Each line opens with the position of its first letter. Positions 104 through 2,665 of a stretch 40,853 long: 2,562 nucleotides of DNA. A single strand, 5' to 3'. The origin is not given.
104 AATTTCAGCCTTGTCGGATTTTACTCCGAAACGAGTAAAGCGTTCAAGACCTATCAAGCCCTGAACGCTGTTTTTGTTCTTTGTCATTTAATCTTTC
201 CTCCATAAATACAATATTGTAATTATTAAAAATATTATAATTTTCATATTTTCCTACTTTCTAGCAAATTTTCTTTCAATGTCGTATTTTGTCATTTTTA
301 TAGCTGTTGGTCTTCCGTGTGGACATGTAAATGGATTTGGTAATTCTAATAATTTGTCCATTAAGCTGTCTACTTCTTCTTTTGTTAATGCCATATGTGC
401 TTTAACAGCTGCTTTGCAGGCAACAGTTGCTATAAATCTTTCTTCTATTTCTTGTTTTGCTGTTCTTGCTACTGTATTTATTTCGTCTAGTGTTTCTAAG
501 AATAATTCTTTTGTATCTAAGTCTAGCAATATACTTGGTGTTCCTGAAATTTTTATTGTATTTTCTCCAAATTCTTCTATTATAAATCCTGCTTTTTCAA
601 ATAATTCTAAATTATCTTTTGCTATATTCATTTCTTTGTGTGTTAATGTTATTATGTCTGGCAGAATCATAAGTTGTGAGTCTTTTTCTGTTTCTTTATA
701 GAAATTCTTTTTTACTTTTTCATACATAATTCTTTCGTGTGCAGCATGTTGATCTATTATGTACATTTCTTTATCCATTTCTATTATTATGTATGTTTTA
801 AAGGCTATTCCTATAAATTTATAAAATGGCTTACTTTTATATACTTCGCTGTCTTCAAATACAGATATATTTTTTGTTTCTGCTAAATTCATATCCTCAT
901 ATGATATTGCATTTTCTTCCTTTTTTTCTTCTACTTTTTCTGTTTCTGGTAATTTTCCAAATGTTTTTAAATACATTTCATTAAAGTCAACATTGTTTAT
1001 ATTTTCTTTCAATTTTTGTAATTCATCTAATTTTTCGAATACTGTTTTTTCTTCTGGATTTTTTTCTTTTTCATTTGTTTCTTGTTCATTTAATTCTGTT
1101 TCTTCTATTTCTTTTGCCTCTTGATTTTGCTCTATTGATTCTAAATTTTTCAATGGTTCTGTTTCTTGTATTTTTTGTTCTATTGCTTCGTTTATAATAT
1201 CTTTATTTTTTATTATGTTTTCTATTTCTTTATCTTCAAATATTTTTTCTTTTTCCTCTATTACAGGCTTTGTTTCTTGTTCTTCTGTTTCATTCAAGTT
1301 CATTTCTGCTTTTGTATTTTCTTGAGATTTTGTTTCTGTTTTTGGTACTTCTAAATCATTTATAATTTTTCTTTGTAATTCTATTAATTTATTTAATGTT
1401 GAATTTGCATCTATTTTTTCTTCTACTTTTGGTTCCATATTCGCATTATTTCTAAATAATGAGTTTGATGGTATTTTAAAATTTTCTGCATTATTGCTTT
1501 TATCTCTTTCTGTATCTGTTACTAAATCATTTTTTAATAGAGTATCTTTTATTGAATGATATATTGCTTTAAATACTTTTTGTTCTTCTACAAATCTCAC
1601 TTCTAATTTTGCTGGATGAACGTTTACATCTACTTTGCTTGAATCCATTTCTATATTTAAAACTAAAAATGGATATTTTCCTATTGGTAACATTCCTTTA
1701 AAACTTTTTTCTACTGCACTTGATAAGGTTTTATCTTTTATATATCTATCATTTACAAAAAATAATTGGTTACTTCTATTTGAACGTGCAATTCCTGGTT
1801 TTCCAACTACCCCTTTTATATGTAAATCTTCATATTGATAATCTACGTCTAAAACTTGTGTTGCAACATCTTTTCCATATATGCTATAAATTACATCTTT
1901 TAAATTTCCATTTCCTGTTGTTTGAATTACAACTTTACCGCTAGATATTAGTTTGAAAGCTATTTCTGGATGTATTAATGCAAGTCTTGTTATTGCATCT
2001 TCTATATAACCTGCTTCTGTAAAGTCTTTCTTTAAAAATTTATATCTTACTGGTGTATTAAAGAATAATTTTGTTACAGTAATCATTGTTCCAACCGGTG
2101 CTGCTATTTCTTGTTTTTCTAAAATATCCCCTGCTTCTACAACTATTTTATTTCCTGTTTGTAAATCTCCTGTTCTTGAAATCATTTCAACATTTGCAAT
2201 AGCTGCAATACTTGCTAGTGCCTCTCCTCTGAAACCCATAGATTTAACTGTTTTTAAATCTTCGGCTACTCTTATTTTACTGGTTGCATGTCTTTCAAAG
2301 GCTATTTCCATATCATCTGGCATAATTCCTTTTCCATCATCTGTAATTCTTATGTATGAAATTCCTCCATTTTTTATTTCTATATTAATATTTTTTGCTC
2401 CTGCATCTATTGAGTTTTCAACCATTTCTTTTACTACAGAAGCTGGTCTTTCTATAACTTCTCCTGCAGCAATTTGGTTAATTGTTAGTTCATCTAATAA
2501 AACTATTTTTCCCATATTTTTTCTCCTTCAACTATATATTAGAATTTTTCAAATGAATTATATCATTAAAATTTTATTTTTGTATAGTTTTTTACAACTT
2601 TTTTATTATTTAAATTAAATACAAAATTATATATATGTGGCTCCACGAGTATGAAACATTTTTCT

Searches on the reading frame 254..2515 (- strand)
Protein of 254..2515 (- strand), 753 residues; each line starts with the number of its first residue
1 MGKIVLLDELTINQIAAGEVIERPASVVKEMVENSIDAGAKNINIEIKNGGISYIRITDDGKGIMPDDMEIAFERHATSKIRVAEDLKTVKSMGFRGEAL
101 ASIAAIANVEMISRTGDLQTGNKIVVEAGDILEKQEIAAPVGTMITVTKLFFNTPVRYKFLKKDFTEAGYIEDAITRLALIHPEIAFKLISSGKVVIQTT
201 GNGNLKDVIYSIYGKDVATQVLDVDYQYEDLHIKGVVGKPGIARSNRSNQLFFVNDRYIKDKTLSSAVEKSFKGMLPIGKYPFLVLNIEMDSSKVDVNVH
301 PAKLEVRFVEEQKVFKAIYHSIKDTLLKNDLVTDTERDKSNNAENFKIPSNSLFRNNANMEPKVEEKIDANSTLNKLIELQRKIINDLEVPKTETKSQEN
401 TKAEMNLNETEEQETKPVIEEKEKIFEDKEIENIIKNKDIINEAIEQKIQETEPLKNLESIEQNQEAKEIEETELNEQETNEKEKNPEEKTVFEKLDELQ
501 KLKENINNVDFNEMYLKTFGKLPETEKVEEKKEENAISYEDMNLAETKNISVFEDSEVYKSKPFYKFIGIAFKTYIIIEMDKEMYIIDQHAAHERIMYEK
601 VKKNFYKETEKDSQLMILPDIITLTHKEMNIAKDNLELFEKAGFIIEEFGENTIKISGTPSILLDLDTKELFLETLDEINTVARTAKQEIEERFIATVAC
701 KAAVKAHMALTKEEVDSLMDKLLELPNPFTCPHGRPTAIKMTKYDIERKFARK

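Call 13: search_protein_families(library=pfam, proteins=[window:254-2515:-], max_evalue=0.001)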
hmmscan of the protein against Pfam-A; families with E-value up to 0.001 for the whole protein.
window:254-2515:- (753 aa): 4 families
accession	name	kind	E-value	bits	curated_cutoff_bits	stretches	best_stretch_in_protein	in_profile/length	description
PF01119.25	DNA_mis_repair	-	2.2e-39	134.2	26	1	209-326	1-118/119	DNA mismatch repair protein, C-terminal domain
PF08676.16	MutL_C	-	5.9e-35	120.5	25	1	568-708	1-140/142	MutL C terminal dimerisation domain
PF13589.12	HATPase_c_3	-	5.4e-13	49.6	25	1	25-126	4-105/137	Histidine kinase-, DNA gyrase B-, and HSP90-like ATPase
PF02518.31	HATPase_c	-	1e-07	32.8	26.4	1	22-86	4-64/111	Histidine kinase-, DNA gyrase B-, and HSP90-like ATPase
